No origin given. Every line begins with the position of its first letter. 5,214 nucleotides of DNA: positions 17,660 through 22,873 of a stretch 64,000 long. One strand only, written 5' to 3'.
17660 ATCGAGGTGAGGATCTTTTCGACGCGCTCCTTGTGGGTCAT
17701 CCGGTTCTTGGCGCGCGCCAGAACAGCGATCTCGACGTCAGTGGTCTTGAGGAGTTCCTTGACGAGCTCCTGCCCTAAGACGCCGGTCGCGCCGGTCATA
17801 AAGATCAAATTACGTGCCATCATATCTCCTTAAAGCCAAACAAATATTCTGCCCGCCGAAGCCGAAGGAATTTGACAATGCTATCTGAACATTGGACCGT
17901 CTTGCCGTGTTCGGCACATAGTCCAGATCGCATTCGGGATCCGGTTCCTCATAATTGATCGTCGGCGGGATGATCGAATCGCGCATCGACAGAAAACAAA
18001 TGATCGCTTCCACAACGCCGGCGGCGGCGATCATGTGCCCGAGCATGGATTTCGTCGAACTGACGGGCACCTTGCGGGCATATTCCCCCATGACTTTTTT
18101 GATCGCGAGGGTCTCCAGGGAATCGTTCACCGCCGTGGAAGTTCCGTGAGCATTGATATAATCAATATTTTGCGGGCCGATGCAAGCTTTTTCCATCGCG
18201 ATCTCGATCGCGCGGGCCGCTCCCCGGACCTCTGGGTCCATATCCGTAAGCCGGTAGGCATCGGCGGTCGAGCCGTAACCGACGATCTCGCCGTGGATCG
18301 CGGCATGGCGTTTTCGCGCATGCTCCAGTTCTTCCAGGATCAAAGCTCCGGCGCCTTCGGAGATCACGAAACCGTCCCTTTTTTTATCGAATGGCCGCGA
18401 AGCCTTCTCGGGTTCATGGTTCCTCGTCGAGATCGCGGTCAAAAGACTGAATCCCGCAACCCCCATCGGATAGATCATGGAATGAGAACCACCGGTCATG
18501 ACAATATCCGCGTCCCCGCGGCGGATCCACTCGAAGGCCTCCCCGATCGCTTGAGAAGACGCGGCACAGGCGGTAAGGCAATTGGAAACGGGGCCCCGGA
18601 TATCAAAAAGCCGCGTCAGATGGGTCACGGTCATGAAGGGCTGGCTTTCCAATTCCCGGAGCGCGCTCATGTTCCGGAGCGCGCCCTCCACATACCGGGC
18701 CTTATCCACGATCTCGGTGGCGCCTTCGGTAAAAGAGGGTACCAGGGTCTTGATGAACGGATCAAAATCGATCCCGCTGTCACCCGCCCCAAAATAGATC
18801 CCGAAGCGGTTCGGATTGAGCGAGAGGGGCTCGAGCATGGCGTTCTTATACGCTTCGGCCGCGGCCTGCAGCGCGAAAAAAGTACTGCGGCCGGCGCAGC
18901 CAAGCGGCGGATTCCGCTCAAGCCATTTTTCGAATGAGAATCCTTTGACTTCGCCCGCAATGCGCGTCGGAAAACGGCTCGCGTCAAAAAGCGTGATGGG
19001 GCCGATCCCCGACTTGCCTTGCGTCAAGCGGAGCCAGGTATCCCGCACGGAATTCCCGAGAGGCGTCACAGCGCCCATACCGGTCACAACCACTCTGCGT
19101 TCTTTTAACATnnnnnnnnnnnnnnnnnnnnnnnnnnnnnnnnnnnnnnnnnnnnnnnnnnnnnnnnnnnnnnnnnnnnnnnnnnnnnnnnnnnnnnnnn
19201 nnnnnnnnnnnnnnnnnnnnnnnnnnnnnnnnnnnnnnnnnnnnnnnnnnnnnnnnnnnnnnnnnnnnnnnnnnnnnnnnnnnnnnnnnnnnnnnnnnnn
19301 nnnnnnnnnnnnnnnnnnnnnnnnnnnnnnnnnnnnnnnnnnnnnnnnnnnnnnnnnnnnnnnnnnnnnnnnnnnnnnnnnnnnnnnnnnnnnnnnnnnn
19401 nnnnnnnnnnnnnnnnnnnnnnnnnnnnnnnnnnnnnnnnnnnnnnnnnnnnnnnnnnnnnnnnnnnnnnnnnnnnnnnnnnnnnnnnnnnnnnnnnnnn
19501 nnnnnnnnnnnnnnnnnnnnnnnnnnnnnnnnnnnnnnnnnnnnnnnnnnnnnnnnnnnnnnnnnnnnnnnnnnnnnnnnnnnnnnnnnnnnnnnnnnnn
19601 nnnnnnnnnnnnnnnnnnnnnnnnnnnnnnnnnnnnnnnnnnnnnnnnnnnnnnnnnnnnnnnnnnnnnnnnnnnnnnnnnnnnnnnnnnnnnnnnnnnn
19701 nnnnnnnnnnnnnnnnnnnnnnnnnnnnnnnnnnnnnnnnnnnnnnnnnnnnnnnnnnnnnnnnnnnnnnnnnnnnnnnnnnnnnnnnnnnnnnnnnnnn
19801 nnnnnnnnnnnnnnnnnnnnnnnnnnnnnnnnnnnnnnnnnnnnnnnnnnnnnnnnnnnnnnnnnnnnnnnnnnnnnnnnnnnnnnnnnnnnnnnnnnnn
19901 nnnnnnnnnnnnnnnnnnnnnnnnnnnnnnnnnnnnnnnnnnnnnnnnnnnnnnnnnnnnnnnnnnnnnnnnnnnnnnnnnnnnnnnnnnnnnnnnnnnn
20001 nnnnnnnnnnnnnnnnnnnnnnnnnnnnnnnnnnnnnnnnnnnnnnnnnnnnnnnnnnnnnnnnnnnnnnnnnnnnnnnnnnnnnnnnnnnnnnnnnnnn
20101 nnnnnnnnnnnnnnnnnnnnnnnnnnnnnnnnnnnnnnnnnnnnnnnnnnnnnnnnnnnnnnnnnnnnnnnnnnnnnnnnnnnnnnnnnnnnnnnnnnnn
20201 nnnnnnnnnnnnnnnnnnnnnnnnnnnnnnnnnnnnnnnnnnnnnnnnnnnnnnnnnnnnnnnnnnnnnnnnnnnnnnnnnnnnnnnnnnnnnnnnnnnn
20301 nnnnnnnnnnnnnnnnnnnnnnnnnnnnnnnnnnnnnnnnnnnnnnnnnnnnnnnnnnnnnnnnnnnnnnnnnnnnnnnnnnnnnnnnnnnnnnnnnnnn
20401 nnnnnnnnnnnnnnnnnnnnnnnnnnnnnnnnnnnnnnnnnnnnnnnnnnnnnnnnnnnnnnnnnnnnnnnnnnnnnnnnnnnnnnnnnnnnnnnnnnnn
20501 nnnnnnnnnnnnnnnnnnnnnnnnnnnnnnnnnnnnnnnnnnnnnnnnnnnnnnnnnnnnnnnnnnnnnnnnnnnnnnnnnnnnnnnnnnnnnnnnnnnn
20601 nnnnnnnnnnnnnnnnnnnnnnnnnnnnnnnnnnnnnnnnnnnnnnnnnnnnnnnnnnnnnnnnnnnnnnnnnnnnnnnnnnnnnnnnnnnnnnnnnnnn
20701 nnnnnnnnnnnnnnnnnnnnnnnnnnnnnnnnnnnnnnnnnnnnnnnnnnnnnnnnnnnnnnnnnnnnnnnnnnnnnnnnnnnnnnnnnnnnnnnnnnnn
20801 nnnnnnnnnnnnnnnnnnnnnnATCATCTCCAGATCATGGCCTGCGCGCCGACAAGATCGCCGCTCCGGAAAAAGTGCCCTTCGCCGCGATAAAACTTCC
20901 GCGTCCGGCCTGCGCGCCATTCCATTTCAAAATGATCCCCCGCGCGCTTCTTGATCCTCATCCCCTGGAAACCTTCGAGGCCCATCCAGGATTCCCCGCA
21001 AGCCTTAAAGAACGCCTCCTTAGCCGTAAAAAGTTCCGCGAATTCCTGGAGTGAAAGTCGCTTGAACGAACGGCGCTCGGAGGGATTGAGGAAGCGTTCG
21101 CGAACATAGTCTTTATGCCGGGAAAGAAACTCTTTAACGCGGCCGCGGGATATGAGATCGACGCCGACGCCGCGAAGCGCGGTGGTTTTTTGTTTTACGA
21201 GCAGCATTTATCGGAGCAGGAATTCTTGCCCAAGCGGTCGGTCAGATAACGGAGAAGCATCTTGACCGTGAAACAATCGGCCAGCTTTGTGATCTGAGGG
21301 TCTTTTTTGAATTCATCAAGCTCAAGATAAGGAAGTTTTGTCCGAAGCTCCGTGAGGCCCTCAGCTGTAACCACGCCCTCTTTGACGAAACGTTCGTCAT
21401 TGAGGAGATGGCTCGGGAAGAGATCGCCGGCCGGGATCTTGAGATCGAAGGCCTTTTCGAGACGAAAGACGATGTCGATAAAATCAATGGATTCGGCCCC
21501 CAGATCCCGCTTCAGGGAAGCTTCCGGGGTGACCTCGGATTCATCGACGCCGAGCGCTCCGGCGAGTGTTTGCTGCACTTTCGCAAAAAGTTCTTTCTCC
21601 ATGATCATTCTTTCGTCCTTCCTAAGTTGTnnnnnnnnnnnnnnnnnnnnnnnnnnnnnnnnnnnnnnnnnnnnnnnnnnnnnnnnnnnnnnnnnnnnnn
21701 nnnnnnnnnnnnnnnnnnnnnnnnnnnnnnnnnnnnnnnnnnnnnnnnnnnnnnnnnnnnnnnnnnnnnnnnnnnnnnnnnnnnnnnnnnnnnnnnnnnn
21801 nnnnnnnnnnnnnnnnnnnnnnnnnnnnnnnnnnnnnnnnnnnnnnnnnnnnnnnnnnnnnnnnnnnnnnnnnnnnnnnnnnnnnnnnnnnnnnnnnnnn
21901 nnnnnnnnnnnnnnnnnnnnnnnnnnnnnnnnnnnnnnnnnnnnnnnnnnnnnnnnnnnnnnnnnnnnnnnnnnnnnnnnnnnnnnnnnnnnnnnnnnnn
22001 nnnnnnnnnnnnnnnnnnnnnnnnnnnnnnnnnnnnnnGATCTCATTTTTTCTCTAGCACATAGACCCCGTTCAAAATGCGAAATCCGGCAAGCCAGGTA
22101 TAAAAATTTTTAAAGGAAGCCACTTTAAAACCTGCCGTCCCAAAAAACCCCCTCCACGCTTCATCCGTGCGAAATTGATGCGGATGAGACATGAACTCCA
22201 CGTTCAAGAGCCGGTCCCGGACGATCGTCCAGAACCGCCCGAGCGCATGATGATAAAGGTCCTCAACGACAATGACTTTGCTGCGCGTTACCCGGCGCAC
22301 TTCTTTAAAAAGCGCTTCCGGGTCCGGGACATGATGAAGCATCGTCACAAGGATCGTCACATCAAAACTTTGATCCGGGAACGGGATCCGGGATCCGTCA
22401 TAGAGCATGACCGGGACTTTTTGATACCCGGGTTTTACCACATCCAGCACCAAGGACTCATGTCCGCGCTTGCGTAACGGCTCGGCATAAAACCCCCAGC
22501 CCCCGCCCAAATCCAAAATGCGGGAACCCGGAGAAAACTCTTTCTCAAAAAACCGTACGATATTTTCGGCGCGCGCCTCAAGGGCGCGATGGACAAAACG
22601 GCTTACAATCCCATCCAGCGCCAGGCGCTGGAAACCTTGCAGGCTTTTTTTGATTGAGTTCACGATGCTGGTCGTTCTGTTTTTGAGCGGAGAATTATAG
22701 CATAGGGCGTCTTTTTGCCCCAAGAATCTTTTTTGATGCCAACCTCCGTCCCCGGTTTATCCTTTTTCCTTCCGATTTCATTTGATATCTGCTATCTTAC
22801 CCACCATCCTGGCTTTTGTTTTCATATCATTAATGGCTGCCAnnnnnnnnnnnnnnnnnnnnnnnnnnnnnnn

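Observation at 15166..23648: Compact orphan type II FAS/PKS-like lipid pathway with a reductive-release and glycosylation logic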

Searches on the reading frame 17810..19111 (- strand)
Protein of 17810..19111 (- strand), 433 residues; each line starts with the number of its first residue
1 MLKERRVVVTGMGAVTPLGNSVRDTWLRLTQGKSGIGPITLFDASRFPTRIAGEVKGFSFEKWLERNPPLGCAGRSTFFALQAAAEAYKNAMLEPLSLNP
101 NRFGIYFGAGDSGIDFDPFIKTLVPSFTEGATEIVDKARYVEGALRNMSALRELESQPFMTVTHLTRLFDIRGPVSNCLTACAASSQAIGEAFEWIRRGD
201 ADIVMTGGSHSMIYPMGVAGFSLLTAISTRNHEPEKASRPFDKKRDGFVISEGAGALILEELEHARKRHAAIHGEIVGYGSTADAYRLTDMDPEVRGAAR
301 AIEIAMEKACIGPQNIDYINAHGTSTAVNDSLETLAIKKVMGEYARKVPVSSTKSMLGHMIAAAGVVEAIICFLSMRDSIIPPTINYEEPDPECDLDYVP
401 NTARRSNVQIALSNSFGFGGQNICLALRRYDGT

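Call 3: search_protein_families(library=pfam, proteins=[window:17810-19111:-], max_evalue=0.01)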
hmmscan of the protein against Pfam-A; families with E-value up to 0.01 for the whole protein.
window:17810-19111:- (433 aa): 2 families
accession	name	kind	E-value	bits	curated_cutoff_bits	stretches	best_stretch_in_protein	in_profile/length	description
PF00109.32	ketoacyl-synt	-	1e-44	153.5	20.8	1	5-265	2-252/252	Beta-ketoacyl synthase, N-terminal domain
PF02801.28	Ketoacyl-synt_C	-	2.2e-36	124.9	20.8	1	273-388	1-119/119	Beta-ketoacyl synthase, C-terminal domain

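Call 4: search_protein_families(library=ncbifam, proteins=[window:17810-19111:-], max_evalue=0.01)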
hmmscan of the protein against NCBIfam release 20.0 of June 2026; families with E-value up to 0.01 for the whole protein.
window:17810-19111:- (433 aa): 33 families (the best 25 are shown)
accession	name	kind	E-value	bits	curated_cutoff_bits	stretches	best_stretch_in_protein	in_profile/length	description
TIGR03150.1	fabF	equivalog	4.1e-144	480.2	493.75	1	5-428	1-407/407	beta-ketoacyl-ACP synthase II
NF005589.0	PRK07314.1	subfamily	7.8e-141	469.6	387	1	3-430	2-412/413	beta-ketoacyl-ACP synthase II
NF006274.0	PRK08439.1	equivalog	2e-117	392.4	621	1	5-428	2-404/406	beta-ketoacyl-ACP synthase II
NF004970.0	PRK06333.1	subfamily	2.3e-115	385.8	525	1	3-431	2-423/424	beta-ketoacyl-ACP synthase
NF005076.0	PRK06501.1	equivalog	5.9e-107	358.2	629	1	7-429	13-422/425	beta-ketoacyl-ACP synthase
NF006434.0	PRK08722.1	equivalog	3.5e-102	342.4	759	1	4-429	3-413/414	beta-ketoacyl-ACP synthase II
NF006587.0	PRK09116.1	equivalog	6.4e-89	298.5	470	1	5-430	2-407/408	beta-ketoacyl-ACP synthase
NF005916.1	PRK07910.1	equivalog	3.8e-82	276.4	560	2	170-430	159-418/418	KasA/KasB family beta-ketoacyl-ACP synthase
NF005935.0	PRK07967.1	equivalog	1e-80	271.6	630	1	5-431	2-405/406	beta-ketoacyl-ACP synthase I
NF004618.0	PRK05952.1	equivalog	3.6e-72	243.4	455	2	154-429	119-382/384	beta-ketoacyl-ACP synthase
NF006618.0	PRK09185.1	subfamily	6.8e-67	226.2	407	1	6-429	4-392/394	beta-ketoacyl-ACP synthase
NF005490.0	PRK07103.1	equivalog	3.9e-66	223.8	445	1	4-430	3-413/414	polyketide beta-ketoacyl:acyl carrier protein synthase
NF058662.1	cispenta_AmcF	equivalog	1.3e-62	212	325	2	173-428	121-368/369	cispentacin biosynthesis acyltransferase subunit AmcF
NF040607.1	mycolic_Pks13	equivalog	6.8e-41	139.8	2100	1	166-430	255-526/1680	polyketide synthase Pks13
NF045894.1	PKS_plus_SDR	equivalog_domain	8.2e-35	119.8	1740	1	166-397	157-386/1515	type I polyketide synthase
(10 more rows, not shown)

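Call 32: search_solved_structures(query=window:17810-19111:-, max_evalue=1e-60)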
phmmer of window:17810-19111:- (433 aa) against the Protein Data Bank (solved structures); distinct sequences matched with E-value up to 1e-60: 54.
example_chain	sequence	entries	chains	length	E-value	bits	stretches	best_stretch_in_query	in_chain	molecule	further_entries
4ls5_A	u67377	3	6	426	1.5e-111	376.4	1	3-431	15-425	3-oxoacyl-[acyl-carrier-protein] synthase 2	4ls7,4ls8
4ls6_A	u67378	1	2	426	1.7e-111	376.2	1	3-431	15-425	3-oxoacyl-[acyl-carrier-protein] synthase 2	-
3o04_A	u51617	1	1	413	4.7e-109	368.2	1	166-430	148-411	beta-keto-acyl carrier protein synthase II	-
5sxo_A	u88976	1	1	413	1.2e-108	366.8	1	166-430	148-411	3-oxoacyl-[acyl-carrier-protein] synthase 2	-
1e5m_A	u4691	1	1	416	2.8e-108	365.6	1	170-430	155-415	BETA KETOACYL ACYL CARRIER PROTEIN SYNTHASE II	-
1j3n_A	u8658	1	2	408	3.5e-105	355.4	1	160-429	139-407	3-oxoacyl-(acyl-carrier protein) synthase II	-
4qav_A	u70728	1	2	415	2.9e-104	352.4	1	3-432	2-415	3-oxoacyl-[acyl-carrier-protein] synthase 2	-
2gqd_A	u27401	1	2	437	1.4e-100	340.2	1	3-431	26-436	3-oxoacyl-[acyl-carrier-protein] synthase 2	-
4r8e_A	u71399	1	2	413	1.8e-98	333.3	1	3-429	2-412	3-oxoacyl-[acyl-carrier-protein] synthase 2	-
8qm1_A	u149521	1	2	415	4e-98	332.1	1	3-430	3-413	3-oxoacyl-[acyl-carrier-protein] synthase 2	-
4b7v_A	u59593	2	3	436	4.8e-98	331.9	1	3-430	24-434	3-OXOACYL-[ACYL-CARRIER-PROTEIN] SYNTHASE 2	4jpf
8z5c_A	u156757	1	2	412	2.1e-97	329.8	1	5-425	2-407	3-oxoacyl-[acyl-carrier-protein] synthase 2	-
6okg_A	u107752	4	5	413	2.9e-97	329.3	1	3-428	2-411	3-oxoacyl-[acyl-carrier-protein] synthase 2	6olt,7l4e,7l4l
2gfw_A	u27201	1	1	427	2.9e-97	329.3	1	3-428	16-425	3-oxoacyl-[acyl-carrier-protein] synthase 2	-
1b3n_A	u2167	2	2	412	4.6e-97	328.6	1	4-428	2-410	PROTEIN (KETOACYL ACYL CARRIER PROTEIN SYNTHASE 2) | BETA-KETOACYL ACP SYNTHASE II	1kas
9s5h_B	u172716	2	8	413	1.9e-85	290.3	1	4-432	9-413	3-oxoacyl-(Acyl-carrier-protein) synthase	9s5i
9s5h_C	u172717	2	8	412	1.7e-63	218.1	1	5-430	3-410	3-oxoacyl-(Acyl-carrier-protein) synthase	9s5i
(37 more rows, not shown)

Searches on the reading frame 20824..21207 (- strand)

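Call 3: search_protein_families(library=pfam, proteins=[window:20824-21207:-], max_evalue=0.01)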
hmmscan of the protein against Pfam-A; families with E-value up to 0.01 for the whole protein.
window:20824-21207:- (127 aa): 1 family
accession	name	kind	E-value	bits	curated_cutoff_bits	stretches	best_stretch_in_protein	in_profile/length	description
PF01648.25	ACPS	-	2.8e-13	50.3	25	1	13-107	1-98/111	4'-phosphopantetheinyl transferase superfamily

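Call 4: search_protein_families(library=ncbifam, proteins=[window:20824-21207:-], max_evalue=0.01)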
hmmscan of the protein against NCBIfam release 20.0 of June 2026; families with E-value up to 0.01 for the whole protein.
window:20824-21207:- (127 aa): 10 families
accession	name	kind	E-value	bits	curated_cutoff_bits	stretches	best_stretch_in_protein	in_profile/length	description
TIGR00556.1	pantethn_trn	domain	3.2e-11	43.4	45.35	1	13-92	4-87/128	phosphopantetheine--protein transferase domain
NF011251.0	PRK14657.1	equivalog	9.2e-09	35.4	165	1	12-89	3-80/123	holo-[acyl-carrier-protein] synthase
TIGR00516.1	acpS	equivalog_domain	1.8e-08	34.7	59.8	1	12-87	3-80/125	holo-ACP synthase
NF011250.0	PRK14656.1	equivalog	1.1e-07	32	175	1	12-74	3-67/126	holo-[acyl-carrier-protein] synthase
NF000832.0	PRK00070.3-2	equivalog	3.9e-07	30.4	107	1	12-96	3-80/116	holo-ACP synthase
NF011254.0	PRK14660.1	equivalog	6.2e-06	26.2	195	1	13-76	4-69/125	holo-[acyl-carrier-protein] synthase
NF011256.0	PRK14662.1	equivalog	5.5e-05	23.5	150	1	13-75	4-68/123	4'-phosphopantetheinyl transferase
NF011253.0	PRK14659.1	equivalog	0.00014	22.4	156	1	12-73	3-69/123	holo-[acyl-carrier-protein] synthase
NF011255.0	PRK14661.1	equivalog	0.00089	19.2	209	1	13-79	4-62/169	holo-[acyl-carrier-protein] synthase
NF000831.0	PRK00070.3-1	equivalog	0.0041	17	124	1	13-76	5-70/130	holo-ACP synthase AcpS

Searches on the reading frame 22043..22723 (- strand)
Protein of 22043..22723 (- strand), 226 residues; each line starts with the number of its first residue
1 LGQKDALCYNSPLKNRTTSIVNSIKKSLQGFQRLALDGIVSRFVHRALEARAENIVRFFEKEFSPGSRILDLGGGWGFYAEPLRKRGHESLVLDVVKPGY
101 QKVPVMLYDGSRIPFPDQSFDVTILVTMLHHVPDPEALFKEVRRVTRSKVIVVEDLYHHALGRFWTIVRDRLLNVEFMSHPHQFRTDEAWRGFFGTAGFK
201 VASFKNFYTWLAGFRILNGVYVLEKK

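Call 3: search_protein_families(library=pfam, proteins=[window:22043-22723:-], max_evalue=0.01)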
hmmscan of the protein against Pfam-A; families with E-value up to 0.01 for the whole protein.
window:22043-22723:- (226 aa): 8 families
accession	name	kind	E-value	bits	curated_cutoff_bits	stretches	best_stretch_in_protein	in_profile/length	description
PF08241.18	Methyltransf_11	-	1.7e-14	54.7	21.2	1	70-149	1-90/95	Methyltransferase domain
PF13489.12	Methyltransf_23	-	1.3e-12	48.2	27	1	46-202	4-162/164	Methyltransferase domain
PF13649.12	Methyltransf_25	-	2.3e-10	41.5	27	1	69-148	1-95/97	Methyltransferase domain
PF13847.12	Methyltransf_31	-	3.3e-06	27.3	27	1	111-155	64-111/145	Methyltransferase domain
PF07021.18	MetW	-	5.3e-06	26.6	21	1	63-169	11-124/193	Methionine biosynthesis protein MetW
PF08242.18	Methyltransf_12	-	1.6e-05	26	30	1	70-147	1-93/98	Methyltransferase domain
PF01209.24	Ubie_methyltran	-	0.0031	17.3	20.1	0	97-148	94-145/233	ubiE/COQ5 methyltransferase family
PF00891.24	Methyltransf_2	-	0.0059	16.4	22.3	0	52-200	51-210/210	O-methyltransferase domain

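Call 4: search_protein_families(library=ncbifam, proteins=[window:22043-22723:-], max_evalue=0.01)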
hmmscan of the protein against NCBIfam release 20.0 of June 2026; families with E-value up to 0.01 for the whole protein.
window:22043-22723:- (226 aa): 19 families
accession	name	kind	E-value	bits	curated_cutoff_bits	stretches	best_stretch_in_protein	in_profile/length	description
NF045667.1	MTase_DVU1556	equivalog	1.2e-13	51.1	155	1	62-206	19-167/213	DVU_1556 family methyltransferase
NF001241.0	PRK00216.1-2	equivalog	2.8e-09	36.9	327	1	62-171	48-165/231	demethylmenaquinone methyltransferase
NF041255.1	mycofact_MftM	equivalog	2.6e-08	33.5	200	1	63-153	137-240/289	mycofactocin oligosaccharide methyltransferase MftM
TIGR02081.1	metW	equivalog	2.5e-06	27.2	189.5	1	63-158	11-114/194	methionine biosynthesis protein MetW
NF045882.1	PLipidMtase_Leg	equivalog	4.4e-06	26.6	390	1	101-151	90-142/207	phospholipid N-methyltransferase PmtA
TIGR02072.1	BioC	equivalog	1.2e-05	25.2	184.95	1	53-153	21-132/244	malonyl-ACP O-methyltransferase BioC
TIGR01983.1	UbiG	equivalog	1.5e-05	24.5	102.95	1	44-152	33-149/228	bifunctional 2-polyprenyl-6-hydroxyphenol methylase/3-demethylubiquinol 3-O-methyltransferase UbiG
NF004452.0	PRK05785.1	equivalog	1.7e-05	24.4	207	1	51-153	38-144/228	hypothetical protein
NF045823.1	PthPhpthDimycoMt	equivalog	9.2e-05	21.7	300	1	109-148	121-160/256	phthiotriol/phenolphthiotriol dimycocerosates methyltransferase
NF001240.0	PRK00216.1-1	equivalog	0.00032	19.8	378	1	102-152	116-168/251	bifunctional demethylmenaquinone methyltransferase/2-methoxy-6-polyprenyl-1,4-benzoquinol methylase UbiE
NF001242.0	PRK00216.1-3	equivalog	0.00059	19.3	351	0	110-148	131-169/258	bifunctional demethylmenaquinone methyltransferase/2-methoxy-6-polyprenyl-1,4-benzoquinol methylase UbiE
NF008823.0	PRK11873.1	subfamily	0.0021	17.6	263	0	97-149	124-176/272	arsenite methyltransferase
TIGR04325.1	MTase_LIC12133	subfamily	0.0021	17.3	80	0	118-202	126-204/234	methyltransferase, TIGR04325 family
NF001243.0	PRK00216.1-4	equivalog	0.0023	17.3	235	1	101-151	98-150/237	demethylmenaquinone methyltransferase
TIGR01934.1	MenG_MenH_UbiE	subfamily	0.0049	16.2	158.35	0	65-151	39-138/223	ubiquinone/menaquinone biosynthesis methyltransferase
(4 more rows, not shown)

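Call 64: search_solved_structures(query=window:22043-22723:-, max_evalue=0.001)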
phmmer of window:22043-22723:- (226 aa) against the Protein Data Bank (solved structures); distinct sequences matched with E-value up to 0.001: 8.
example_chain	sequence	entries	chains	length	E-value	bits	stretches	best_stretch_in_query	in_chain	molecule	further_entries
2gs9_A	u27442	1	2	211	8.7e-07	32.1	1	63-152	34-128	Hypothetical protein TT1324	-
2avn_A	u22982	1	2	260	1.5e-06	31.4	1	57-149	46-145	ubiquinone/menaquinone biosynthesis methyltransferase-related protein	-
1vlm_A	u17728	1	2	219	1.3e-05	28.3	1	64-188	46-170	SAM-dependent methyltransferase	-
6uv6_A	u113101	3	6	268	9.8e-05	25.4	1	105-149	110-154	D-glucose O-methyltransferase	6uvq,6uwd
3dh0_A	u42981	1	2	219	0.00064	22.8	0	64-148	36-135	SAM dependent methyltransferase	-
6uak_A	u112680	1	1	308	0.00066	22.7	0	105-149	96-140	SAM dependent methyltransferase LahSB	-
2yqz_A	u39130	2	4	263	0.00081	22.4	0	69-155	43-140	Hypothetical protein TTHA0223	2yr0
3l8d_A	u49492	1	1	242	0.00089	22.3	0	53-148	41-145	Methyltransferase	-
